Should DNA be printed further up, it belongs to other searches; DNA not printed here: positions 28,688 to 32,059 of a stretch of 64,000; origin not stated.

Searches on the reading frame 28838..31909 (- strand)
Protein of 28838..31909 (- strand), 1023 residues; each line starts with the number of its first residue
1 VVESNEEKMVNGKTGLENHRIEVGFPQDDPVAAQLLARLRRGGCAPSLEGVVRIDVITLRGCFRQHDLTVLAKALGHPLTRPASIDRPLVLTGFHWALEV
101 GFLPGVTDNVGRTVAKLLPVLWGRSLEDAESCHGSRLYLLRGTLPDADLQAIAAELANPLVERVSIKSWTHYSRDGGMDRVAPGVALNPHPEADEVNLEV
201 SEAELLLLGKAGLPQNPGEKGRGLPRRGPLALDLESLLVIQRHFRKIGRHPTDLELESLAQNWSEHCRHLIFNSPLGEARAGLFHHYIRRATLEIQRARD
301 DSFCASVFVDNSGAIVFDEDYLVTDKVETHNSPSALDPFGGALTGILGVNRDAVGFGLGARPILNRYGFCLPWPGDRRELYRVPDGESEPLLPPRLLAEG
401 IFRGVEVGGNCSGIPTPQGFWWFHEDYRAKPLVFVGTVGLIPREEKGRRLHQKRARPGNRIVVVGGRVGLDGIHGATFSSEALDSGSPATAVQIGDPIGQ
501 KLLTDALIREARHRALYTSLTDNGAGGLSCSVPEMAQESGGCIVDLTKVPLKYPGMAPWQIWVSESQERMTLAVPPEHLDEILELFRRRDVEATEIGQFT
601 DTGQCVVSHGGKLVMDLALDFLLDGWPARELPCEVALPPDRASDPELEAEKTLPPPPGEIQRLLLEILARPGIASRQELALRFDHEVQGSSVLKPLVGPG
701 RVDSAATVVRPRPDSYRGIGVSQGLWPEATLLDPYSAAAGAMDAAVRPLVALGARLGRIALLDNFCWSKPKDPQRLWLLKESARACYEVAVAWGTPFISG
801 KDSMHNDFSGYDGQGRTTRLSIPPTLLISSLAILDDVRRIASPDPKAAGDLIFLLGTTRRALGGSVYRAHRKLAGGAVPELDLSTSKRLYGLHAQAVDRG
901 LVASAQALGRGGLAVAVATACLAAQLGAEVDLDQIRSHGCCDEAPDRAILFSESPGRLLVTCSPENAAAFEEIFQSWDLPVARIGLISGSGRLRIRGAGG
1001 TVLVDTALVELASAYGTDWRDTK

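Call 24: search_protein_families(library=ncbifam, proteins=[window:28838-31909:-], max_evalue=1e-10)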
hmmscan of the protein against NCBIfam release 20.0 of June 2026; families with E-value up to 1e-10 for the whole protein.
window:28838-31909:- (1023 aa): 6 families
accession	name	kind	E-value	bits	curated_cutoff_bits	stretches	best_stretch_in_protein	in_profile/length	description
TIGR01736.1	FGAM_synth_II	equivalog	1.3e-138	463.4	525.75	1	245-1015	11-710/718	phosphoribosylformylglycinamidine synthase subunit PurL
NF002290.1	PRK01213.1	equivalog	2e-137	459.4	648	1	245-1015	11-715/723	phosphoribosylformylglycinamidine synthase subunit PurL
NF003672.0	PRK05297.1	equivalog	5.1e-71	239.6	783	1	230-1003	178-971/1290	phosphoribosylformylglycinamidine synthase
TIGR01857.1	FGAM-synthase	equivalog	6.2e-64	216.1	1057.05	1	317-931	308-882/1239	phosphoribosylformylglycinamidine synthase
TIGR01735.1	FGAM_synt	equivalog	1.6e-63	214.7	1123.05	1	230-1009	178-992/1307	phosphoribosylformylglycinamidine synthase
NF010690.0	PRK14090.1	equivalog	8.5e-61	206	1047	2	398-623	113-336/601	phosphoribosylformylglycinamidine synthase subunit PurL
